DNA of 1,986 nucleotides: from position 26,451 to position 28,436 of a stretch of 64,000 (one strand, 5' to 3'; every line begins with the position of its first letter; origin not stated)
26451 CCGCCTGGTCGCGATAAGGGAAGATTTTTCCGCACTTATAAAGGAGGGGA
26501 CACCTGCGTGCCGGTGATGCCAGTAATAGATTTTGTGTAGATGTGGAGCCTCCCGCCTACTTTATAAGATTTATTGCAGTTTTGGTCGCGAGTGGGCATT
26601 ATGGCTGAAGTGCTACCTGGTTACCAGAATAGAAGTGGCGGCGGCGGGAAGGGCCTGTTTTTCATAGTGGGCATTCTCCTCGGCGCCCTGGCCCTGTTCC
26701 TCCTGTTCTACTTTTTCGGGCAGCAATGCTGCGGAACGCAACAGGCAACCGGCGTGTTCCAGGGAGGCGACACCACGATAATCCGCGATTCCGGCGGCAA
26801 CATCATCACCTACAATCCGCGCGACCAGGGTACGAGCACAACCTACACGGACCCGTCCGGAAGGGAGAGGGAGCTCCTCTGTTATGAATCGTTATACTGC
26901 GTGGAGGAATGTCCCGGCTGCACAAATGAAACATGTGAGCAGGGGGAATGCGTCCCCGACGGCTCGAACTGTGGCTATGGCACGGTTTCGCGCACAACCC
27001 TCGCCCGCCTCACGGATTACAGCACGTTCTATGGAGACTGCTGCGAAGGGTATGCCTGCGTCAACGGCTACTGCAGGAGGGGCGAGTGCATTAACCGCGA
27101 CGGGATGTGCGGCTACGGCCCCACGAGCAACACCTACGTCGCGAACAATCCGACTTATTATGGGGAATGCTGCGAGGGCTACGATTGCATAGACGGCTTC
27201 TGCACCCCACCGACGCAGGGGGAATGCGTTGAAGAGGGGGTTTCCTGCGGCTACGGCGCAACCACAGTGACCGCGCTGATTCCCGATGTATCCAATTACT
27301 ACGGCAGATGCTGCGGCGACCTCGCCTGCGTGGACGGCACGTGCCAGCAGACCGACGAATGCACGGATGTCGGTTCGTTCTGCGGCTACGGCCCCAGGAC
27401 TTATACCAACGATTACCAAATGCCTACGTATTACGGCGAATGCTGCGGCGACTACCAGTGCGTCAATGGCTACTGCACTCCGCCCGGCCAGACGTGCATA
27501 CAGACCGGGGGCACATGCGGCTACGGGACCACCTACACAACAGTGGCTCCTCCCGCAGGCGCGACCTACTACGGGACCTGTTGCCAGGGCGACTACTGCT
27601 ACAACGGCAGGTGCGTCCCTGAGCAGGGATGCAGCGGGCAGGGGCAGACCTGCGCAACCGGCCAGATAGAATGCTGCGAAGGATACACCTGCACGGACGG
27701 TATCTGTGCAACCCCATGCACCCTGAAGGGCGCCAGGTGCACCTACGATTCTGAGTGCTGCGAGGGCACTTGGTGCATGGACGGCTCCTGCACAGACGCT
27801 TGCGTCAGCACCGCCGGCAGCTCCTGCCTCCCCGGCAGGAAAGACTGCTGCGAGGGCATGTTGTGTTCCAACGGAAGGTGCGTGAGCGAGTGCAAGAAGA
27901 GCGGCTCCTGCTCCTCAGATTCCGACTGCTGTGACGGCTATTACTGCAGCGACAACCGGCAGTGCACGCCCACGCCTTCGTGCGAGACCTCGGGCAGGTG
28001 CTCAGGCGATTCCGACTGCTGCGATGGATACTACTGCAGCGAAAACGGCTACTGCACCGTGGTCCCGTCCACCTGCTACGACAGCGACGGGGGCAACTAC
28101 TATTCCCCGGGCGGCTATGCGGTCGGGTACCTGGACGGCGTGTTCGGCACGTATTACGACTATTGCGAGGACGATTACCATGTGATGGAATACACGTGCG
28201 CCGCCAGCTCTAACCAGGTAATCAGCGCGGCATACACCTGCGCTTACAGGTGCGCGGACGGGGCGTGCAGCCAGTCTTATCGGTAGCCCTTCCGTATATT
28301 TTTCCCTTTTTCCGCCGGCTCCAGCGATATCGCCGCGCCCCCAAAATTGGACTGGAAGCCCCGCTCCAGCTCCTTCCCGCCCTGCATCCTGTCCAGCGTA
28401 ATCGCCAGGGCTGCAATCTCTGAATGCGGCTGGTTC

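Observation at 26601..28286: Membrane-anchored archaeal protein built from ten tandem knottin-spaced (inhibitor-cystine-knot-like) modules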

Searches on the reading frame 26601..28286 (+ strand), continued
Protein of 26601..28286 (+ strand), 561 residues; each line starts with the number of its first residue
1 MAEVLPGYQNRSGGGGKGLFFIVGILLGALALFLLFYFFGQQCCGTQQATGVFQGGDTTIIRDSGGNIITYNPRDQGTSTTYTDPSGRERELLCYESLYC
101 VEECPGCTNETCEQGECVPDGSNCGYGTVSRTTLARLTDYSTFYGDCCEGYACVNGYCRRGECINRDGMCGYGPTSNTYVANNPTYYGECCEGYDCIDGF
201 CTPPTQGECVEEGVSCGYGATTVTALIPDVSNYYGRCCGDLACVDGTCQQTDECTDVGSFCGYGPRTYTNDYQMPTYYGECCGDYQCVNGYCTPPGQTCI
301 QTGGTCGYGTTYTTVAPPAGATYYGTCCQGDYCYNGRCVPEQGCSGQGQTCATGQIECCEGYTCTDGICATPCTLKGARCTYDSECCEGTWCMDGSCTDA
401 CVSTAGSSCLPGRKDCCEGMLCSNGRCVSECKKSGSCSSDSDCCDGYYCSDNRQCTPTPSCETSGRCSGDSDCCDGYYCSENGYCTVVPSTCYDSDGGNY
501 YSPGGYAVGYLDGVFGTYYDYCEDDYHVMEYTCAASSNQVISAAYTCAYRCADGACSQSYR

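Call 76: list_cluster_members(proteins=[P0042, P0054, P0081, P0084, P0086, P0099, P0112, P0123, P0071, P0082])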
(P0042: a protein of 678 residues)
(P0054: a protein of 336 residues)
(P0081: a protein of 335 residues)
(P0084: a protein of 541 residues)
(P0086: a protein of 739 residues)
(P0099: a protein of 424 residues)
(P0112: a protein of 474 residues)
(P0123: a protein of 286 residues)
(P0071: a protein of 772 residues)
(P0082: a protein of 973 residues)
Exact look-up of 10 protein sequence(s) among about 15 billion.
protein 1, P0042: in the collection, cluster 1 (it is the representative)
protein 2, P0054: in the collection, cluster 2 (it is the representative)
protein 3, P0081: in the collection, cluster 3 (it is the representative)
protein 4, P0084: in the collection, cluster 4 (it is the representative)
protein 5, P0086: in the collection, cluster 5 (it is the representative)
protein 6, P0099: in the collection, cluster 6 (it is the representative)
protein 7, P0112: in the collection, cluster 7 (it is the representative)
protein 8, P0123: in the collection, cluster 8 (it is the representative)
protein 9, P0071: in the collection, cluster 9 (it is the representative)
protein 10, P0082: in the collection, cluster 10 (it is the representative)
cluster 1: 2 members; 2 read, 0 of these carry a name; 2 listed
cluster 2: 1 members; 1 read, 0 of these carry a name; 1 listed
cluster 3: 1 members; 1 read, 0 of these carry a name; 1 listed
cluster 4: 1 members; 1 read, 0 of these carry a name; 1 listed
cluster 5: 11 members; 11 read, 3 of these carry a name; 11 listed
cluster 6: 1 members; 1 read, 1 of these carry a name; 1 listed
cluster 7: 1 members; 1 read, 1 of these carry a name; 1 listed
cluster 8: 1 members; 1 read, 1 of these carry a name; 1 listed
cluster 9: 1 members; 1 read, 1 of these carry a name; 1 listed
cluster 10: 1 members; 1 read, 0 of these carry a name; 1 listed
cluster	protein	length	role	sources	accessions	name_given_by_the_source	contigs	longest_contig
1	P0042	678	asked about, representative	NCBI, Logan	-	-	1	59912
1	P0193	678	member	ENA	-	-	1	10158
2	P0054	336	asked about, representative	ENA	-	-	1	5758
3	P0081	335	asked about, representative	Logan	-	-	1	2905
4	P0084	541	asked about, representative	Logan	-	-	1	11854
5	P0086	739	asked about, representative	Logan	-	-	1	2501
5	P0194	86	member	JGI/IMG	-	hypothetical protein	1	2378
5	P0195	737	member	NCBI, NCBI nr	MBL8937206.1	MAG: hypothetical protein JNM69_21785 [Archangium sp.] | hypothetical protein [Archangium sp.]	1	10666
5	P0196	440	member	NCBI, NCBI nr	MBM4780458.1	MAG: hypothetical protein GQE15_22370, partial [Archangiaceae bacterium] | hypothetical protein [Archangiaceae bacterium]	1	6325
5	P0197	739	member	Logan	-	-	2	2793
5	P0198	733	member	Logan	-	-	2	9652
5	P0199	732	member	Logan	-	-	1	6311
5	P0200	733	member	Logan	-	-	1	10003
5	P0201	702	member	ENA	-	-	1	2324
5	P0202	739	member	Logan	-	-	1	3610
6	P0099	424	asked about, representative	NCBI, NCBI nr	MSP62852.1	MAG: hypothetical protein EXR72_21475 [Myxococcales bacterium] | hypothetical protein [Myxococcales bacterium]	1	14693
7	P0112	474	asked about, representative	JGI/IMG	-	hypothetical protein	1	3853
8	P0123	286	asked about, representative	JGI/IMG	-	hypothetical protein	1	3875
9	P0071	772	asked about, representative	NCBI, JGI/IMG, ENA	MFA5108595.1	MAG: hypothetical protein WC492_03640 [Candidatus Micrarchaeia archaeon]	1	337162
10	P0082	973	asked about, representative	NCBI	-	-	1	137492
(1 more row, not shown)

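Call 79: fold_search(model_id=the predicted structure, library=viral)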
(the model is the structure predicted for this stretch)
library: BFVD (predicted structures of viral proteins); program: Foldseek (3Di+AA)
matches with E <= 10: 343; with E <= 0.001: 11
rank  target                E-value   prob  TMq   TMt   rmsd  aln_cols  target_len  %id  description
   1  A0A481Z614            7.9e-08  1.00  0.12  0.12  22.4       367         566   17  Transmembrane protein [Pithovirus LCPAC201]
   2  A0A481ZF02            1.4e-07  1.00  0.12  0.12  23.6       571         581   16  Transmembrane protein [Pithovirus LCPAC404]
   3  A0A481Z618            2.3e-07  1.00  0.13  0.11  24.4       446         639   17  Transmembrane protein [Pithovirus LCPAC201]
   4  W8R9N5                1.1e-06  1.00  0.11  0.17  16.0       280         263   22  Uncharacterized protein [Chloriridovirus anopheles1]
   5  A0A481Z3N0            2.9e-06  1.00  0.08  0.11  22.6       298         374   18  Transmembrane protein [Pithovirus LCPAC102]
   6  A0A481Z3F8            5.1e-06  0.98  0.11  0.14  22.0       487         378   19  Transmembrane protein [Pithovirus LCPAC103]
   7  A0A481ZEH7            1.3e-05  1.00  0.10  0.19  16.5       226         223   23  Transmembrane protein [Pithovirus LCPAC404]
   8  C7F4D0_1              4.0e-05  0.60  0.12  0.07  29.2       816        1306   18  (no name in the UniProt tables at hand)
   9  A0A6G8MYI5            3.1e-04  0.51  0.09  0.12  29.1       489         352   16  Uncharacterized protein [Cedratvirus kamchatka]
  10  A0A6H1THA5            5.7e-04  0.20  0.09  0.07  81.6       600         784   10  (no name in the UniProt tables at hand)
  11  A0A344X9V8            6.7e-04  0.30  0.11  0.10  52.5       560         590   10  Fiber [Egyptian fruit bat adenovirus]
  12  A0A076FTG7            2.5e-03  0.12  0.07  0.08  63.5       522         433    8  Fiber 2 [Lizard adenovirus 2]
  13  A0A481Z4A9            9.5e-03  1.00  0.09  0.29   7.7        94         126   28  Transmembrane protein [Pithovirus LCPAC201]
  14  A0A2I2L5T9            1.2e-02  0.35  0.10  0.16  19.9       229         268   21  Uncharacterized protein [Orpheovirus IHUMI-LCC2]
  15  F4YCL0                2.6e-02  0.07  0.08  0.09  29.5       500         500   17  (no name in the UniProt tables at hand)
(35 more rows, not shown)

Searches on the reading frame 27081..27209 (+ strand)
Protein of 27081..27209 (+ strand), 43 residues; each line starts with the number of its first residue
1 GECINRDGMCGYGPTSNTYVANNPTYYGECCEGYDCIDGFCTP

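Call 50: predict_structure(alignment_id=A4)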
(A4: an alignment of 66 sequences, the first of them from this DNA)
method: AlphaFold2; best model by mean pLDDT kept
length: 43 residues; sequences in the alignment: 66
mean_pLDDT: 84.4   pTM: 0.56
mean pLDDT of the five models: 84.4, 82.1, 81.9, 81.5, 81.4
residues with pLDDT >= 90: 22; 70-90: 13; 50-70: 8; < 50: 0
segments of 3 or more residues with pLDDT < 50: none
pLDDT, mean of each block of 10 residues (from residue 1): 87 73 82 93 92
secondary structure, 60 per line:
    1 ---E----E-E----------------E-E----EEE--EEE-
elements in order: E35-37 E40-42

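Call 53: fold_search(model_id=the predicted structure, library=pdb)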
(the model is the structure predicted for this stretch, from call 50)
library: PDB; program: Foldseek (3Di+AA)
matches with E <= 10: 12; with E <= 0.001: 0
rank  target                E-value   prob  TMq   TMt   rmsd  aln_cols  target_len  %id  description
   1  3bt4                  1.2e+00  0.38  0.53  0.28   5.4        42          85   21  Crystal Structure Analysis of AmFPI-1, fungal protease inhibitor from Antheraea mylitta (released 2008-12-30)
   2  5fzx_MODEL_1_A        2.1e+00  0.25  0.49  0.57   5.4        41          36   20  High resolution solution NMR structure of the spider venom peptide U5- scytotoxin-Sth1a (released 2016-06-08)
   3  3s2k_C                3.2e+00  0.15  0.54  0.33   4.3        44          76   14  Structural basis of Wnt signaling inhibition by Dickkopf binding to LRP5/6. (released 2011-11-02)
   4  4qi7_A                3.5e+00  0.08  0.42  0.03   3.9        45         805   27  Cellobiose dehydrogenase from Neurospora crassa, NcCDH (released 2015-07-15)
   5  1h59_B                4.0e+00  0.15  0.51  0.49   2.1        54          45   15  Complex of IGFBP-5 with IGF-I (released 2002-05-16)
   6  2mw7_MODEL_1_A        4.0e+00  0.08  0.36  0.41   5.9        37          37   24  Solution NMR structure of a novel cysteine framework containing Conus peptide Mo3964 (released 2015-09-23)
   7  2n7f_MODEL_1_A        4.7e+00  0.10  0.45  0.57   4.6        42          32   19  NMR solution structure of muO-conotoxin MfVIA (released 2016-04-06)
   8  5epm_C                6.2e+00  0.15  0.52  0.66   3.5        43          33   16  Ceratotoxin variant in complex with specific antibody Fab fragment (released 2016-05-04)
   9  2kra_MODEL_1_A        6.2e+00  0.10  0.51  0.30   7.4        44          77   18  Solution structure of Bv8 (released 2010-08-11)
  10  2n3p_MODEL_1_A        7.7e+00  0.11  0.48  0.61   2.2        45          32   16  SOLUTION NMR STRUCTURE of ASTEROPSIN G from MARINE SPONGE ASTEROPUS (released 2016-06-08)
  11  2dsq_A                7.7e+00  0.09  0.51  0.26   2.1        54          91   15  Structural Basis for the Inhibition of Insulin-like Growth Factors by IGF Binding Proteins (released 2006-08-22)
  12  1ryv_MODEL_1_A        8.3e+00  0.06  0.43  0.51   5.3        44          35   18  Three dimensional solution structure of the K27A MUTANT of sodium channels inhibitor HAINANTOXIN-IV BY 2D 1H-N (released 2004-01-13)

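Call 64: search_solved_structures(query=A4, max_evalue=10, show_alignments=2)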
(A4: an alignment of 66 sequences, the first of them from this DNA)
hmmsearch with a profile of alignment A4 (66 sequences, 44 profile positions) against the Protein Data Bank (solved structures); distinct sequences matched with E-value up to 10: 9.
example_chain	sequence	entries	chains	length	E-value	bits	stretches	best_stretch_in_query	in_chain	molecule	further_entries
5fzx_A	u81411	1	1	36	0.042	17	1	23-43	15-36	U5-SCYTOTOXIN-STH1A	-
3s3x_D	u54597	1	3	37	0.22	14.7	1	28-38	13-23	Psalmotoxin-1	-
1c4e_A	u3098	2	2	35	0.29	14.3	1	27-37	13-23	PROTEIN (GURMARIN) | GURMARIN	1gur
5oll_A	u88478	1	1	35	0.3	14.2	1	27-37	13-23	Gurmarin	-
2kni_A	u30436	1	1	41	0.55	13.4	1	28-38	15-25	Psalmotoxin-1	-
1lmm_A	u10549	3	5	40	0.58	13.3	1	28-38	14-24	Psalmotoxin 1 | Pi-theraphotoxin-Pc1a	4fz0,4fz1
2aja_A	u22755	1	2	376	0.92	12.7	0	7-28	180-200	ankyrin repeat family protein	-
2n8f_A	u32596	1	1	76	2.5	11.3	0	30-38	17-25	spider toxin pi-hexatoxin-Hi1a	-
2naj_A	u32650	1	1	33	5.5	10.2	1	2-14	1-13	Tau-theraphotoxin-Hs1a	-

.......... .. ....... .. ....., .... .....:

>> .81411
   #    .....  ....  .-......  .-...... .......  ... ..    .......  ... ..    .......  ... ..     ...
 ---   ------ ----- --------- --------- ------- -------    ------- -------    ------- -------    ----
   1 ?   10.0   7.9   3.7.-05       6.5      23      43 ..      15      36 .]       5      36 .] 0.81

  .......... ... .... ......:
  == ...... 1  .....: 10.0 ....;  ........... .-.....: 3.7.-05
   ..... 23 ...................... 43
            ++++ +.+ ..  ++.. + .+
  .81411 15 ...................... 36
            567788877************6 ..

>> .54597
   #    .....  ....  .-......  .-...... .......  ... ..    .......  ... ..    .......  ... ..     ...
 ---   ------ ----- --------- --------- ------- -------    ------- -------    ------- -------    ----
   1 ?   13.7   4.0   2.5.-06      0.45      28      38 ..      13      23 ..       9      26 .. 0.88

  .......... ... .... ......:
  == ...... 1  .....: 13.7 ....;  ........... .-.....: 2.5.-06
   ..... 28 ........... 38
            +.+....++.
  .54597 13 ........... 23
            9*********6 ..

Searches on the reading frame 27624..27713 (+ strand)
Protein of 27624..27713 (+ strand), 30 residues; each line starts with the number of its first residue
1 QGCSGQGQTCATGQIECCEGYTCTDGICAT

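Call 22: search_solved_structures(query=A2, max_evalue=10, show_alignments=5)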
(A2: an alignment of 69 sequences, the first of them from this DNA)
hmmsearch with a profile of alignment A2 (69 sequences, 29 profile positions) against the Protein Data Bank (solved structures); distinct sequences matched with E-value up to 10: 93 (the best 60 are shown).
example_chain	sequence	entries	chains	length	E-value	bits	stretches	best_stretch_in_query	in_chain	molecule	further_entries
7rz3_A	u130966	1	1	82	1.5e-08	37.9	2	1-22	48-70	Xt3a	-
6nk9_A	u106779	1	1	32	1.7e-05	28.2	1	3-27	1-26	Aca Toxin 1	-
1fu3_A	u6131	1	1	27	2.2e-05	27.8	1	3-28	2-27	DELTA-CONOTOXIN TXVIA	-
2mau_A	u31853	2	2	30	0.00029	24.3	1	3-24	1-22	Wrightide R1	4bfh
9x64_A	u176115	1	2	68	0.00049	23.6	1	2-29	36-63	Dickkopf-related protein 4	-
2mqf_A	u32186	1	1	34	0.00056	23.4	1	2-24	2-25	Mu-theraphotoxin-Hhn2b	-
5fzw_A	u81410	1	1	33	0.00079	22.9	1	2-27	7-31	Venom peptide U3-SYTX-Sth1h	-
1nix_A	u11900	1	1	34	0.0014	22.1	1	2-24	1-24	HAINANTOXIN-I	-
6gft_A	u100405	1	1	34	0.0017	21.8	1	2-24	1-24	cyriotoxin-1a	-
6xyi_A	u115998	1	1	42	0.0019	21.7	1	3-22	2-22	AMS9.3.1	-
5fzv_A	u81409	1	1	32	0.0022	21.4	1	2-28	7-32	Venom peptide U3-SYTX-Sth1a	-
5o57_A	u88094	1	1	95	0.0041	20.6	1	2-29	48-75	Dickkopf-related protein 4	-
1emx_A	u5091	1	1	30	0.0098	19.4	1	2-22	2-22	HETEROPODATOXIN 2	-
5znu_A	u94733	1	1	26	0.01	19.4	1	3-27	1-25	Omega-conotoxin-like Bu8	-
5tcz_A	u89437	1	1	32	0.012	19.1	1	3-22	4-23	Beta/omega-theraphotoxin-Tp2a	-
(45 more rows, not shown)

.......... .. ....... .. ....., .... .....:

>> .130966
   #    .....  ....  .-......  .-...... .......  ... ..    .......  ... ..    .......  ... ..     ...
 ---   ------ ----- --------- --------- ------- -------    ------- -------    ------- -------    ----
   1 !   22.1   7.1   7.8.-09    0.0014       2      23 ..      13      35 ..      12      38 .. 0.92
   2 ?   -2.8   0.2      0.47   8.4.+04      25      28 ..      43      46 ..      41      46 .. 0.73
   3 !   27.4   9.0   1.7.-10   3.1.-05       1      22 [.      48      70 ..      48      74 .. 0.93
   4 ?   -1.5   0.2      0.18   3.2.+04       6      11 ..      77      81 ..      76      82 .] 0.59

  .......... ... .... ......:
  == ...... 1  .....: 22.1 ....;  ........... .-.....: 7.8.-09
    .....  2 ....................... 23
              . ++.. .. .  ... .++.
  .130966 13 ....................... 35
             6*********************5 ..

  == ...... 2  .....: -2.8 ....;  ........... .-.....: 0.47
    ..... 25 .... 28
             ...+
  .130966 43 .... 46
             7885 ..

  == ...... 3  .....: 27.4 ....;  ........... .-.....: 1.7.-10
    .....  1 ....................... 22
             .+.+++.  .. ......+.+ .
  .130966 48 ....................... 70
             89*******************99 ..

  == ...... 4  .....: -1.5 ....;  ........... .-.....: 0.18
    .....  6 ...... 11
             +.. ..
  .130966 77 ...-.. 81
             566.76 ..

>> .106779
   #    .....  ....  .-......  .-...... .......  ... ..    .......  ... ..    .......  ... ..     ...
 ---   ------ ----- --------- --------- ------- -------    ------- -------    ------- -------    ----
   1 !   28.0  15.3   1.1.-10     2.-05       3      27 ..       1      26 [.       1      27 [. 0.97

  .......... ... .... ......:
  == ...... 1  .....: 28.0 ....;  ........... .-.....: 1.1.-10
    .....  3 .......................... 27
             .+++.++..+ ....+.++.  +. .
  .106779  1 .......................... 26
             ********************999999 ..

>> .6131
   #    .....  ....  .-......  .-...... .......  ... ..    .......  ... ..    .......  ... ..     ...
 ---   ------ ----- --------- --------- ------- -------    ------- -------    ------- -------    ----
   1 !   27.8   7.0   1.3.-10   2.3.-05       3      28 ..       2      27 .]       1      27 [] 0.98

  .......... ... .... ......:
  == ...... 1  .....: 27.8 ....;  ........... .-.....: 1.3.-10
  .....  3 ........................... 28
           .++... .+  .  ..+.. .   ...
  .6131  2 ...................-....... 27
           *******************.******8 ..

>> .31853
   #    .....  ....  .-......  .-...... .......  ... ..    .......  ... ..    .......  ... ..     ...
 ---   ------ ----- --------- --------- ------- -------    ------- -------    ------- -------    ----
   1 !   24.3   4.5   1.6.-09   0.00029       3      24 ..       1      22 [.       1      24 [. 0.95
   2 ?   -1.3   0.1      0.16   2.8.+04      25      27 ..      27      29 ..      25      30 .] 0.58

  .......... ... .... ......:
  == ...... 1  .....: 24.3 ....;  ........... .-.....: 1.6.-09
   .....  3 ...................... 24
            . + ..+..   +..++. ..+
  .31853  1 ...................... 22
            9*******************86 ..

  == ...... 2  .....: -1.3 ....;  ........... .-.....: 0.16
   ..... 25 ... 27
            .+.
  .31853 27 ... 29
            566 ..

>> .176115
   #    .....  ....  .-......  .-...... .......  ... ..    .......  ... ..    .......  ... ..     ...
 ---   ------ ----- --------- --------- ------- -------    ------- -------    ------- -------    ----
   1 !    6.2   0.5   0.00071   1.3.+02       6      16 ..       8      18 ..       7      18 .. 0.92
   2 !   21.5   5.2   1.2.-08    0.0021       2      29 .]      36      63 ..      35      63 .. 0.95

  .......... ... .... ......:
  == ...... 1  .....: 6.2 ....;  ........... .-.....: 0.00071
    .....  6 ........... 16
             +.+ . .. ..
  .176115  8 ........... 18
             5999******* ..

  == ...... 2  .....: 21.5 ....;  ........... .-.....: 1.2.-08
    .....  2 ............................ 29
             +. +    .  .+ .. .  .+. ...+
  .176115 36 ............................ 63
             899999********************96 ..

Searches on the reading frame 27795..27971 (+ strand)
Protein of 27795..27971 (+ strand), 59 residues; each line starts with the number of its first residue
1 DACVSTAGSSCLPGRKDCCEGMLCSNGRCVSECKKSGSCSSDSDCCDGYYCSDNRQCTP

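Call 35: find_homologous_proteins(query=A3, max_evalue=0.001)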
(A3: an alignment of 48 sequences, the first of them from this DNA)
Query A3 (48 sequences): 28 candidates shared short words with the query, none scored E <= 0.001.

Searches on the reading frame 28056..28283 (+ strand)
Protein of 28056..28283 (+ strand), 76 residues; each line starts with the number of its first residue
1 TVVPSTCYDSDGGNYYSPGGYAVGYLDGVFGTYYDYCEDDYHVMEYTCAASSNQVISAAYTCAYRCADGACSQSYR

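Call 63: search_solved_structures(query=A5, max_evalue=10, show_alignments=2)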
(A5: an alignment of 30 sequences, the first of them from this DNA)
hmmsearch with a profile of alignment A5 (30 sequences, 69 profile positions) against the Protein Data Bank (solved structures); distinct sequences matched with E-value up to 10: 2.
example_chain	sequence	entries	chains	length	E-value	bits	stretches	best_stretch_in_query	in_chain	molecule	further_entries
3zd1_A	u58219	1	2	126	2.8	11.7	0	40-66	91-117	COMPLEMENT FACTOR H-RELATED PROTEIN 2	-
9n1z_B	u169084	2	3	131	3.4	11.4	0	40-66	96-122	Complement factor H-related protein 2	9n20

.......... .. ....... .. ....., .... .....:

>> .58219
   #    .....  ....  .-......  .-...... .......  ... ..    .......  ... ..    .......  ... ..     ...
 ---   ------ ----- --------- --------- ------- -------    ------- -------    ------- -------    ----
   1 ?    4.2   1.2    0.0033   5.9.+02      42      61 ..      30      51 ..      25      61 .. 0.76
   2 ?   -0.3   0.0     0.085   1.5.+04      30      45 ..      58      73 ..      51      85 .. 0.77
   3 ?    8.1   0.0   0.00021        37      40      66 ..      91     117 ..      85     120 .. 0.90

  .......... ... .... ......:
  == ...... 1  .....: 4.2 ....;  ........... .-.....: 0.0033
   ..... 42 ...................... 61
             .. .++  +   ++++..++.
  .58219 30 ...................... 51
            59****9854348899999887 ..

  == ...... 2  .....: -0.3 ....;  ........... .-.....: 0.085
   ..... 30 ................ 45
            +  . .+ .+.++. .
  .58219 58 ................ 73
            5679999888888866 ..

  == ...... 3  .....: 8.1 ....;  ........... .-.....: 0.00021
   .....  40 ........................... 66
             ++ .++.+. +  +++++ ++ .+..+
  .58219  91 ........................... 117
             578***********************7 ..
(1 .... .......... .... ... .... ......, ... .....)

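Call 81: search_protein_families(library=pfam, proteins=[window:28056-28283:+], max_evalue=1)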
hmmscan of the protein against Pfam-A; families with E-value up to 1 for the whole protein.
window:28056-28283:+ (76 aa): 1 family
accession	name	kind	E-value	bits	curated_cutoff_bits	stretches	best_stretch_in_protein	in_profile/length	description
PF25499.1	Beta-prop_pof12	-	0.18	11.1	27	1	21-64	82-126/445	F-box protein pof12 beta-propeller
